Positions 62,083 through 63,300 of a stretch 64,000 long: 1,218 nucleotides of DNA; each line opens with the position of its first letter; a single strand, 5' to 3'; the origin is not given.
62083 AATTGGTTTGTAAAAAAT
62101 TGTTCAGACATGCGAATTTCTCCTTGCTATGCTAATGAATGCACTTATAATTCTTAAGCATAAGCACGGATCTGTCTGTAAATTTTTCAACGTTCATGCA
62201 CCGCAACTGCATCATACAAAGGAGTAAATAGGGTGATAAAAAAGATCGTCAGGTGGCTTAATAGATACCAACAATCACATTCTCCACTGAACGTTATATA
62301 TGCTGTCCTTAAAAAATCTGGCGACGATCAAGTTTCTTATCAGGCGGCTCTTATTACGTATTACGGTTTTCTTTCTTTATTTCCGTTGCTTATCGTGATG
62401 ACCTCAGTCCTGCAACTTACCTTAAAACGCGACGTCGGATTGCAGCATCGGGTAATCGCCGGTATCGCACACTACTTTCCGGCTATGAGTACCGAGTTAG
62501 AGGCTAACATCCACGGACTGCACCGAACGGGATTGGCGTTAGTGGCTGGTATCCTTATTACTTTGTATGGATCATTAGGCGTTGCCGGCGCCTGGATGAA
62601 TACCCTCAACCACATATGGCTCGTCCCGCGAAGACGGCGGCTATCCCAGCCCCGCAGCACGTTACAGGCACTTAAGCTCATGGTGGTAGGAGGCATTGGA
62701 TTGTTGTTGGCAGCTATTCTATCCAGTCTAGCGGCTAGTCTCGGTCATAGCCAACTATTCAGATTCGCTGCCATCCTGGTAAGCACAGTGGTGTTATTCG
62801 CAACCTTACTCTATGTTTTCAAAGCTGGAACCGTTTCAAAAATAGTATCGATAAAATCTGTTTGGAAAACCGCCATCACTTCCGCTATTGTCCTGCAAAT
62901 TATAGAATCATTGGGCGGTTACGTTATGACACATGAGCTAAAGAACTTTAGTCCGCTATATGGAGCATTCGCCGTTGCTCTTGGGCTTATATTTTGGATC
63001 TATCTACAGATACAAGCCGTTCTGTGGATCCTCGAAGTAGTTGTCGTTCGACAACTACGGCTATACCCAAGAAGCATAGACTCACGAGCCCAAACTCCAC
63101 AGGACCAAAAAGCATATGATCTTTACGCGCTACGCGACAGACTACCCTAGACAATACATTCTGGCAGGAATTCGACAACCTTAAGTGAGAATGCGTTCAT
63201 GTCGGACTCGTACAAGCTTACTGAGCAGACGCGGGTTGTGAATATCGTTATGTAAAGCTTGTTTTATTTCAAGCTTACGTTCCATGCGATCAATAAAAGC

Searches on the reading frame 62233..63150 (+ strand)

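Call 10: search_protein_families(library=pfam, proteins=[window:62233-63150:+], max_evalue=0.01)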
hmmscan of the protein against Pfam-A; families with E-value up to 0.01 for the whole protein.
window:62233-63150:+ (305 aa): 2 families
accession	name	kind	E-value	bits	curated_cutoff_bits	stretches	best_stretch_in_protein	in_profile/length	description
PF03631.20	Virul_fac_BrkB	-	2.5e-27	96.6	33.7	1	31-272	2-254/259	Virulence factor BrkB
PF03530.19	SK_channel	-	0.0096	16.4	31.8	0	132-224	3-100/118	Calcium-activated SK potassium channel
